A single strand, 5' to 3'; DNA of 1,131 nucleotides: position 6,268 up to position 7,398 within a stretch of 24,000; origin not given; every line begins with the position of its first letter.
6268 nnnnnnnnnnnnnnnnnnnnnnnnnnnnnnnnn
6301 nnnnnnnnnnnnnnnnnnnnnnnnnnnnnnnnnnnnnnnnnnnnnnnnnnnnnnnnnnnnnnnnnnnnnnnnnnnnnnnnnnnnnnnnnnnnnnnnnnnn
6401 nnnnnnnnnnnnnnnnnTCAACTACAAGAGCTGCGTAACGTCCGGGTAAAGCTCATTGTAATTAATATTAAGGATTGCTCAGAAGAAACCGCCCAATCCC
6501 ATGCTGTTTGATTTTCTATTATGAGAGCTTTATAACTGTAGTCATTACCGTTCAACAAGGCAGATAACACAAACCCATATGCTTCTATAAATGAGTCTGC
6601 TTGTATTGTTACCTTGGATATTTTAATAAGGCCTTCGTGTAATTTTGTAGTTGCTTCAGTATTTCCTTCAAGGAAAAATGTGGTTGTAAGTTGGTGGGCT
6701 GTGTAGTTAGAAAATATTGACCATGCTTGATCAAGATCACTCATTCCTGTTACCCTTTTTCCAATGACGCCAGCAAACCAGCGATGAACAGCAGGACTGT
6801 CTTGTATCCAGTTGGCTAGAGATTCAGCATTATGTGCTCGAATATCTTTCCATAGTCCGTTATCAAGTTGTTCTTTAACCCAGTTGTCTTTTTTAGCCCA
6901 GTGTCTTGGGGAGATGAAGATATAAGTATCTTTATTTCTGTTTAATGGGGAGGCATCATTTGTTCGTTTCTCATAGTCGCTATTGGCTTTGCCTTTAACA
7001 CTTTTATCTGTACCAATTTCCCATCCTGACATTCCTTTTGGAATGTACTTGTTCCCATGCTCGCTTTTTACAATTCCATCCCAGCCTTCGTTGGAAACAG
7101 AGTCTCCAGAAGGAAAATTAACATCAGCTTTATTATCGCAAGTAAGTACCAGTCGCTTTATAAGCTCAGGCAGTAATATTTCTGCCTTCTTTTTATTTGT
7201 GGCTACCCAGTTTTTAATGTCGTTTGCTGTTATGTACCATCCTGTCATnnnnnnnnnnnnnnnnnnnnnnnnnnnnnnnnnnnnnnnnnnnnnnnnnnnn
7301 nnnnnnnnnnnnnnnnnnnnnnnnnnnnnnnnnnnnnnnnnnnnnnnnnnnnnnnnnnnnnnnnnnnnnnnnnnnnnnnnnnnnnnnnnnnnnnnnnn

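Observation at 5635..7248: Tightly packed orphan operon (276 aa, 32 aa, 229 aa) with no recognisable domains, adjacent to a toxin-antitoxin-like pair: candidate novel defence or abortive-infection module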

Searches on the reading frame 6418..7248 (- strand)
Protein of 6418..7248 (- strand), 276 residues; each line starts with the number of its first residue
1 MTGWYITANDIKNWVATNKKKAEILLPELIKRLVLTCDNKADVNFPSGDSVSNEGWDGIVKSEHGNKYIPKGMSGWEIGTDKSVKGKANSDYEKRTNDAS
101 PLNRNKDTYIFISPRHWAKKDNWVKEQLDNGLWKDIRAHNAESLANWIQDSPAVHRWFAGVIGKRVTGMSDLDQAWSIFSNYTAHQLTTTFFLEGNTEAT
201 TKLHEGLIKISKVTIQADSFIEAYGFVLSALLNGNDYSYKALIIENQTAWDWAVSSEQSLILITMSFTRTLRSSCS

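Call 5: search_protein_families(library=pfam, proteins=[window:6418-7248:-], max_evalue=1)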
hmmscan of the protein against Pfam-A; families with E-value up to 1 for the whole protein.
window:6418-7248:- (276 aa): 0 families

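Call 6: search_protein_families(library=ncbifam, proteins=[window:6418-7248:-], max_evalue=1)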
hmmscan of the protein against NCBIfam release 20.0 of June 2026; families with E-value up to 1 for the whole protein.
window:6418-7248:- (276 aa): 1 family
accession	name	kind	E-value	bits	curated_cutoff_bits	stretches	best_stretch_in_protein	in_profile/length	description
TIGR03252.1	TIGR03252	hypoth_equivalog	0.055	13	136.5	1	126-171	45-89/189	HhH-GPD-type base excision DNA repair protein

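Call 7: search_protein_families(library=padloc, proteins=[window:6418-7248:-], max_evalue=1)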
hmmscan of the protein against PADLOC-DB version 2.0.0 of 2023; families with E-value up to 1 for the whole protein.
window:6418-7248:- (276 aa): 0 families

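Call 8: search_protein_families(library=phrogs, proteins=[window:6418-7248:-], max_evalue=1)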
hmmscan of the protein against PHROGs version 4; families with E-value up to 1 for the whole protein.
window:6418-7248:- (276 aa): 2 families
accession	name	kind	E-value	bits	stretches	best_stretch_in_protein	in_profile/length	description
phrog_18693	-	unknown function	3.5e-27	95.4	1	5-191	3-196/1258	-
phrog_38419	-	unknown function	0.2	12.7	1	7-53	26-72/87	-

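Call 9: find_homologous_proteins(query=window:6418-7248:-)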
Query window:6418-7248:- (276 aa): 9 proteins with E <= 0.001 among 230 candidates.
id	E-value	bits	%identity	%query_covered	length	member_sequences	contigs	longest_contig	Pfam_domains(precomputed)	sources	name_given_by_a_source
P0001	2.5e-184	629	100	100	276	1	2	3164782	-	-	-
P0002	1.9e-49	187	39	83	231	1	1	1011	-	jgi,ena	-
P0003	6.1e-43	165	42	71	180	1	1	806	-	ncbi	-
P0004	1.5e-38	151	32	88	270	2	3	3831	-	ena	-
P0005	1.6e-34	138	43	57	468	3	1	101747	PF14559.13,PF13414.13,PF13432.13,PF13428.13,PF07719.24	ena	-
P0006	4.3e-34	136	43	55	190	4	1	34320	-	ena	-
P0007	1.5e-33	134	40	67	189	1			-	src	-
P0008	1.1e-32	132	31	98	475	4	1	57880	PF01381.29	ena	-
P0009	3.1e-23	101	37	50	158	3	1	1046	-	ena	-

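Call 15: find_encoding_contigs(protein=P0008, flank=8000, max_places=3)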
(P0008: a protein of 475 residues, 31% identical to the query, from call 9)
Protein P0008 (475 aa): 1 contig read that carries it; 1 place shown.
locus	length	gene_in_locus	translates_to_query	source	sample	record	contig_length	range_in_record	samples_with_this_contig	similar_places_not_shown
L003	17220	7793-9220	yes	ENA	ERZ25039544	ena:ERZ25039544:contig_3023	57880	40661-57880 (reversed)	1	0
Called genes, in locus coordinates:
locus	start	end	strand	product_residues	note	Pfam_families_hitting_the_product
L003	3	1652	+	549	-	?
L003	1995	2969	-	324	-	PF13175:AAA_15, PF13304:AAA_21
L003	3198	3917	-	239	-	PF13175:AAA_15, PF13304:AAA_21 (weak)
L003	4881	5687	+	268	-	-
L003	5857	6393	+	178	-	-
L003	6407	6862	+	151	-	-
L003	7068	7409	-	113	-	-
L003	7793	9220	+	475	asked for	PF01381:HTH_3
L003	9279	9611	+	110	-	-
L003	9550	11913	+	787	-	-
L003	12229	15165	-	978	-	PF03432:Relaxase, PF18821:LPD7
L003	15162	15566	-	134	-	-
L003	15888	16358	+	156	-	-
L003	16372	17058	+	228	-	PF01656:CbiA (weak), PF10609:ParA (weak)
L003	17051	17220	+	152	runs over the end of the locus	-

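Call 16: find_encoding_contigs(protein=P0005, flank=8000, max_places=3)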
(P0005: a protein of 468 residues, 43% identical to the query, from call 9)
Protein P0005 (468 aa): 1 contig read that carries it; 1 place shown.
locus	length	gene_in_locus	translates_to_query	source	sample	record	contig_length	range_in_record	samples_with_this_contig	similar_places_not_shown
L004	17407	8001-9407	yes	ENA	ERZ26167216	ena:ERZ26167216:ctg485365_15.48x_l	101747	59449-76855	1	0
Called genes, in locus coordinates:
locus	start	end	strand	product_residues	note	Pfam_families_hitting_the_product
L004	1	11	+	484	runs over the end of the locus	PF27155:Y4rL_C, PF00665:rve, PF22483:Mu-transpos_C_2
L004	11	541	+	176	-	PF01695:IstB_IS21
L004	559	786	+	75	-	PF01695:IstB_IS21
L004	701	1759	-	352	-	PF13546:DDE_5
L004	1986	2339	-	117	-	PF01609:DDE_Tnp_1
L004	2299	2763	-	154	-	PF13340:DUF4096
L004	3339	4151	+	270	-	PF01497:Peripla_BP_2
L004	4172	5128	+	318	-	PF01032:FecCD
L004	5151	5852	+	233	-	PF02463:SMC_N (weak), PF00005:ABC_tran, PF13304:AAA_21 (faint)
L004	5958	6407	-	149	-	-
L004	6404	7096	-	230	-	PF13808:DDE_Tnp_1_assoc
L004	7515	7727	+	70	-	-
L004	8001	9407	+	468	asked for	PF07719:TPR_2 (faint), PF13428:TPR_14 (faint), PF13432:TPR_16 (faint), PF14559:TPR_19 (faint), PF13414:TPR_11 (faint)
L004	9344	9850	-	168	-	-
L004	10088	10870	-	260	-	PF01695:IstB_IS21, PF00308:Bac_DnaA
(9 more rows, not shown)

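Call 21: search_protein_representatives(protein=window:6418-7248:-)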
Query: 276 residues. Proteins with E-value up to 0.001 (for the whole library): 3141; up to 1e-10: 2579; up to 1e-30: 711. The best 150 are listed.
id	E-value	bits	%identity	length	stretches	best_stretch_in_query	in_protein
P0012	2.4e-75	269.8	46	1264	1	2-268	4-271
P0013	5.6e-72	258.8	45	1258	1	1-268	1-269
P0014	3.9e-71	256.0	47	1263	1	1-267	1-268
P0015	7.9e-71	255.0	43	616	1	1-268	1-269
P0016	2.2e-70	253.5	45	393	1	1-268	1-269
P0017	2.4e-66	240.3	42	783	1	1-268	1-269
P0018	6.3e-64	232.3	42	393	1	2-268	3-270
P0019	3.1e-62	226.8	43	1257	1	2-268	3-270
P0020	9.7e-62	225.2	42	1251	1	3-267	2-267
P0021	5.9e-61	222.6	42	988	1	2-268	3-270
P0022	9.1e-59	215.4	41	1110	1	2-265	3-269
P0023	1.4e-58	214.8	43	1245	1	3-268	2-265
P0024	5.2e-58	212.9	41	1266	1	2-270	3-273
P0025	5.5e-58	212.8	38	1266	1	2-269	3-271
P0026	1.6e-57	211.3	42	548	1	6-267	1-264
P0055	2.1e-45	171.6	35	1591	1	6-264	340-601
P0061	6.7e-45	169.9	35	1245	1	6-264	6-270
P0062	9.7e-45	169.4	38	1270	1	3-264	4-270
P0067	3.4e-44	167.6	34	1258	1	6-265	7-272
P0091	1.9e-42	161.9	37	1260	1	4-264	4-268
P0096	3.2e-42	161.1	34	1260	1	6-258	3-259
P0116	1.7e-41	158.7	32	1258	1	5-255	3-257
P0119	2.1e-41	158.4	36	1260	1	5-264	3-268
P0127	2.9e-41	158.0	34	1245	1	5-264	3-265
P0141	1.7e-40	155.5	32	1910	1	6-265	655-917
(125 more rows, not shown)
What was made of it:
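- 6444..7248 (-): Native part of the 276-aa ORF: codons 1-268 of a ~1260-aa protein family (phrog_18693-like). It contains the complete conserved N-terminal restriction-endonuclease-like domain (about residues 1-170) and the start of the next domain. This is a truncated stump. Query residues 1-268 align to residues 1-270 of proteins of 1245-1270 aa (call 21).
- Checked: The 276-aa ORF has 3141 homologues (call 21).
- The 276-aa ORF is 21% of its family's normal length (call 21).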

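Call 23: search_protein_families(library=pfam, proteins=[P0012, P0013, P0014, P0019, P0055, P0141], max_evalue=0.01)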
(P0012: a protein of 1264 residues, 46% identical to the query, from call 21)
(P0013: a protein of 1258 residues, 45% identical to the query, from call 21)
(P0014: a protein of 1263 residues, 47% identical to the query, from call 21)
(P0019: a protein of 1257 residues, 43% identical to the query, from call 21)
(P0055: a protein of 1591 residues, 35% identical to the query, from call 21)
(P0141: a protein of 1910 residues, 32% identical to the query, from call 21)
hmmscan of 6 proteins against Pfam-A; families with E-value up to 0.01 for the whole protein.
P0012 (1264 aa): 2 families
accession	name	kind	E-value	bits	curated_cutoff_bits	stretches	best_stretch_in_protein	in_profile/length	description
PF13428.12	TPR_14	-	0.0004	21.2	23.5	1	967-1000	5-38/44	Tetratricopeptide repeat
PF13432.12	TPR_16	-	0.0048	17.8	32.7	0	970-999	4-33/65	Tetratricopeptide repeat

P0013 (1258 aa): 0 families

P0014 (1263 aa): 0 families

P0019 (1257 aa): 0 families

P0055 (1591 aa): 2 families
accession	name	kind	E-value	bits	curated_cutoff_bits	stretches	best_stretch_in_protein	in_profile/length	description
PF12840.13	HTH_20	-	0.001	19.4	27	1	152-199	5-50/51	Helix-turn-helix domain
PF13463.12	HTH_27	-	0.0015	19.2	22.2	1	156-202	7-53/68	Winged helix DNA-binding domain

P0141 (1910 aa): 6 families
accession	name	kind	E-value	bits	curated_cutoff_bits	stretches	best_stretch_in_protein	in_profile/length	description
PF13424.12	TPR_12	-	5.4e-13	49.4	30.1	1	64-124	2-63/77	Tetratricopeptide repeat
PF07719.23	TPR_2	-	4.5e-05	23.7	27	1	67-96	3-32/34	Tetratricopeptide repeat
PF00515.34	TPR_1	-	0.00014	22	27.8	0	67-95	3-31/34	Tetratricopeptide repeat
PF13176.12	TPR_7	-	0.00026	21.3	27.9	1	68-100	2-34/36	Tetratricopeptide repeat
PF13181.12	TPR_8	-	0.0029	18.1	25.7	0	67-96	3-32/34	Tetratricopeptide repeat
PF13414.12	TPR_11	-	0.0049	17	26.8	0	77-101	6-30/42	TPR repeat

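Call 24: search_protein_families(library=padloc, proteins=[P0012, P0013, P0014, P0019], max_evalue=0.01)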
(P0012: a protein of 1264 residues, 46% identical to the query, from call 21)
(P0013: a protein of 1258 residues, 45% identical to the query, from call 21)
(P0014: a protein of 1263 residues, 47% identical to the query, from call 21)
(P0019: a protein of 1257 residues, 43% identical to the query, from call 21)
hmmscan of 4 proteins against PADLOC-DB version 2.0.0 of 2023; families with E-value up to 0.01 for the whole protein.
P0012 (1264 aa): 0 families

P0013 (1258 aa): 0 families

P0014 (1263 aa): 0 families

P0019 (1257 aa): 1 family
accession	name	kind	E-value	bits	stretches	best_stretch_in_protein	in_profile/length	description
PDLC03991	PD-Lambda-4_A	-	0.00031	16.5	1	538-643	565-665/1283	-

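Call 25: search_protein_families(library=ncbifam, proteins=[P0012, P0013, P0019], max_evalue=0.01)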
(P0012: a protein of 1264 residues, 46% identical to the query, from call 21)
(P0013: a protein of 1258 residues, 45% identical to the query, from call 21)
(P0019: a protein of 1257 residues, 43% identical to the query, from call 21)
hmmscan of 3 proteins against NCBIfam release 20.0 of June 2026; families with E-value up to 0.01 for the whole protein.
P0012 (1264 aa): 0 families

P0013 (1258 aa): 0 families

P0019 (1257 aa): 0 families

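Call 26: search_solved_structures(query=P0012, max_evalue=1)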
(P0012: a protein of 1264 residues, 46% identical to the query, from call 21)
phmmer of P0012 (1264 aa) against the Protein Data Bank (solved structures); distinct sequences matched with E-value up to 1: 4.
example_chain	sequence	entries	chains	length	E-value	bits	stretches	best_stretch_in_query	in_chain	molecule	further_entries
1bl0_A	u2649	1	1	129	0.46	11.3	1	1102-1145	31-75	PROTEIN (MULTIPLE ANTIBIOTIC RESISTANCE PROTEIN)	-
6pq1_A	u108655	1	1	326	0.47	11.3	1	318-433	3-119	Orange carotenoid-binding protein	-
1xs9_A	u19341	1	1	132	0.48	11.3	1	1102-1145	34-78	Multiple antibiotic resistance protein marA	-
6qsy_A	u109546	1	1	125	0.55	11.1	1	66-165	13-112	Streptavidin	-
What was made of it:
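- Tried and rejected: The PDB sequence search found nothing (call 26).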

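Call 29: find_related_loci(query=A3, collection=genome_contigs, flank=10000)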
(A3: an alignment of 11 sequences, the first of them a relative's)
Query A3 (1264 aa) in genome_contigs; peptide patterns used: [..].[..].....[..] (x = any residue, [..] = any of these).
51 stretches matched a pattern; 31 encode a relative of the query (tblastn E <= 1e-3); 31 distinct loci.
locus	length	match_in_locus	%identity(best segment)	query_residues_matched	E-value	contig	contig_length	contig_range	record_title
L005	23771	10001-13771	46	1-1262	0e+0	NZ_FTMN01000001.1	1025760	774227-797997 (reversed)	Marinobacterium stanieri strain DSM 7027, whole genome shotgun sequence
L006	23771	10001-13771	46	1-1262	0e+0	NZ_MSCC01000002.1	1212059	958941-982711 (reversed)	Photobacterium aquimaris strain LC2-065 scaffold00002, whole genome shotgun sequence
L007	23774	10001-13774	45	1-1263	0e+0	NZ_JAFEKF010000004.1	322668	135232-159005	Marinomonas ostreistagni strain UST010306-043 Contig_4, whole genome shotgun sequence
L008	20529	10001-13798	40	3-1262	0e+0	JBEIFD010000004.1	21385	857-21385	MAG: Merismopediaceae cyanobacterium isolate Sample-102-S2-bin-139 Sample_102_S2-bin_139-k141_1780455, whole genome shot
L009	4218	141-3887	38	14-1262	0e+0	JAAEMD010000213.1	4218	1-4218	MAG: bacterium isolate Bpl_23 BplG_CONTIG2549131, whole genome shotgun sequence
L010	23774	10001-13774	45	1-1263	0e+0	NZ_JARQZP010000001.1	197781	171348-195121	Vibrio hannami strain KACC 19277 contig_1, whole genome shotgun sequence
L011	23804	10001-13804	38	5-1262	0e+0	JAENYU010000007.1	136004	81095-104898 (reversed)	MAG: Methanobacteriota archaeon isolate BL5_bin.6 BL5_bin6_NODE_64_length_136004_cov_263.136125, whole genome shotgun se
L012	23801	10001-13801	37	5-1262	0e+0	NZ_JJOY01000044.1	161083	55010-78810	Methanosarcina sp. 2.H.T.1A.6 scaffold8_1_size161517-refined, whole genome shotgun sequence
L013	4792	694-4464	37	5-1262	0e+0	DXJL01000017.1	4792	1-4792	MAG TPA_asm: Candidatus Heimdallarchaeota archaeon isolate MAG_8 k141_440015, whole genome shotgun sequence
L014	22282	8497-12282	37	5-1257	0e+0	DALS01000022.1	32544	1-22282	MAG TPA_asm: Methanosarcina sp. UBA293 UBA293_contig_604, whole genome shotgun sequence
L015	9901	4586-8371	37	5-1257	0e+0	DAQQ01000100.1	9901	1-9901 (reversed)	MAG TPA_asm: Methanosarcina sp. UBA7 UBA7_contig_3516, whole genome shotgun sequence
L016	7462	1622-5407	36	5-1262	0e+0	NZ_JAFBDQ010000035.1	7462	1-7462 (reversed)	Halanaerobacter jeridensis strain DSM 23230 Ga0454029_35, whole genome shotgun sequence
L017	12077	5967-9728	34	3-1253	0e+0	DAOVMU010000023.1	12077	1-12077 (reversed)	MAG TPA_asm: Candidatus Bathyarchaeota archaeon isolate CSMAG_1479 CSMAG_1479_k141_68806_length_12077_cov_14.0000, whole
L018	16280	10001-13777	36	3-1263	0e+0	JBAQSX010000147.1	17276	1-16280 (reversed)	MAG: Methylococcaceae bacterium isolate MFD12014_ilm_asm_bin15 k127_88475, whole genome shotgun sequence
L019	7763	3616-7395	33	3-1262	0e+0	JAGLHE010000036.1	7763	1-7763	MAG: Candidatus Omnitrophota bacterium isolate RS_10_7 ROV157_10.bin.7.fa_36, whole genome shotgun sequence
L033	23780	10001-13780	43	3-1262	0e+0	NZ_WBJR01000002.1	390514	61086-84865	Hydrogenovibrio sp. JE_KL2 scaffold_1, whole genome shotgun sequence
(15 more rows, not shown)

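Call 53: predict_structure(alignment_id=A1)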
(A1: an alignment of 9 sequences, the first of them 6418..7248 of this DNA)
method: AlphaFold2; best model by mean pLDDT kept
length: 276 residues; sequences in the alignment: 9
mean_pLDDT: 74.4   pTM: 0.70
mean pLDDT of the five models: 74.4, 68.0, 66.7, 66.2, 65.0
residues with pLDDT >= 90: 93; 70-90: 58; 50-70: 97; < 50: 28
segments of 3 or more residues with pLDDT < 50: 183-191, 193-195, 208-210, 266-276
pLDDT, mean of each block of 10 residues (from residue 1): 72 88 88 78 74 81 88 93 91 94 96 93 96 96 91 79 74 62 47 51 54 58 63 57 67 60 44 26
secondary structure, 60 per line:
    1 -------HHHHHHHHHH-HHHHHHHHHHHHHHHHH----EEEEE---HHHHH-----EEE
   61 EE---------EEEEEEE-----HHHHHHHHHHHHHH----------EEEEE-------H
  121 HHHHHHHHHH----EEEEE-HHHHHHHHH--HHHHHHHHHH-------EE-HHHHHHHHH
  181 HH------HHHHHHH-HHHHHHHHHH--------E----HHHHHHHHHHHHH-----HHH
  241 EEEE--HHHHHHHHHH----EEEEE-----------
elements in order: H8-17 H19-35 E40-44 H48-52 E58-62 E72-78 H84-97 E108-112 H120-130 E135-139 H141-149 H152-161 H172-182 H189-195 H197-206 H220-232 E241-244 H247-256 E261-265
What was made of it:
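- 6444..7248 (-): The AF2 model has pLDDT 88-96 over residues ~10-160 (call 53).
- On PD-(D/E)xK / restriction-endonuclease-like fold (N-terminal domain): The secondary-structure order fits and the model is confident (call 53).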

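Call 56: fold_search(model_id=the predicted structure, library=pdb)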
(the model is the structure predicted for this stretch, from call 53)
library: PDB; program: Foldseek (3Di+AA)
matches with E <= 10: 399; with E <= 0.001: 0
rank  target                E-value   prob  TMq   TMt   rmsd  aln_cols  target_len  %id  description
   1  8dgf_B                5.5e-03  0.82  0.33  0.08  13.9       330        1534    9  Avs4 bound to phage PhiV-1 portal (released 2022-08-03)
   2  8dgf_A                1.2e-02  0.89  0.41  0.10  10.5       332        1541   10  Avs4 bound to phage PhiV-1 portal (released 2022-08-03)
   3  8q3y_A                1.6e-02  1.00  0.34  0.22   5.8       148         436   11  Crystal structure of apo Can2 from Thermoanaerobacter brockii (released 2023-11-22)
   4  4oc8_A                1.8e-02  0.97  0.33  0.25   7.0       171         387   15  DNA modification-dependent restriction endonuclease AspBHI (released 2014-03-19)
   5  4f0p_C                2.9e-02  0.89  0.32  0.22   9.0       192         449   11  MspJI Restriction Endonuclease - P31 Form (released 2012-08-08)
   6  8dgc_A                5.9e-02  0.23  0.24  0.06  14.4       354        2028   10  Avs3 bound to phage PhiV-1 terminase (released 2022-08-03)
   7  8q41_B                1.0e-01  0.94  0.31  0.22   5.8       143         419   13  Crystal structure of Can2 (E341A) bound to cA4 and TTTAAA ssDNA (released 2023-11-22)
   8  1xmx                  1.0e-01  0.85  0.29  0.22   9.8       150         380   13  Crystal structure of protein VC1899 from Vibrio cholerae (released 2004-11-16)
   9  1fok_A                1.0e-01  0.85  0.31  0.17   6.4       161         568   10  STRUCTURE OF RESTRICTION ENDONUCLEASE FOKI BOUND TO DNA (released 1997-12-03)
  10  8q3b_E                1.3e-01  0.57  0.31  0.39  14.5       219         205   10  The closed state of the ASFV apo-RNA polymerase (released 2024-02-14)
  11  8q3z_A                1.5e-01  0.77  0.22  0.15   7.9       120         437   11  Crystal structure of cA4-bound Can2 from Thermoanaerobacter brockii (released 2023-11-22)
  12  6wan_F                1.5e-01  0.14  0.24  0.19  15.8       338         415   11  Structure of Acinetobacter baumannii Cap4 SAVED/CARF-domain containing receptor with the cyclic trinucleotide 3'3'3'-c (released 2020-06-17)
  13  8q44_B                1.7e-01  0.84  0.30  0.20   6.0       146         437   14  Crystal structure of cA4-bound Can2 (E364R) in complex with oligo-T DNA (released 2023-11-22)
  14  2ziw_A                1.7e-01  0.13  0.18  0.18  18.0       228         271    9  Crystal structure of the Mus81-Eme1 complex (released 2008-04-29)
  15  8q43_A                2.5e-01  0.82  0.22  0.15   4.0       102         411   12  Crystal structure of cA4-bound Can2 (E341A) in complex with oligo-C DNA (released 2023-11-22)
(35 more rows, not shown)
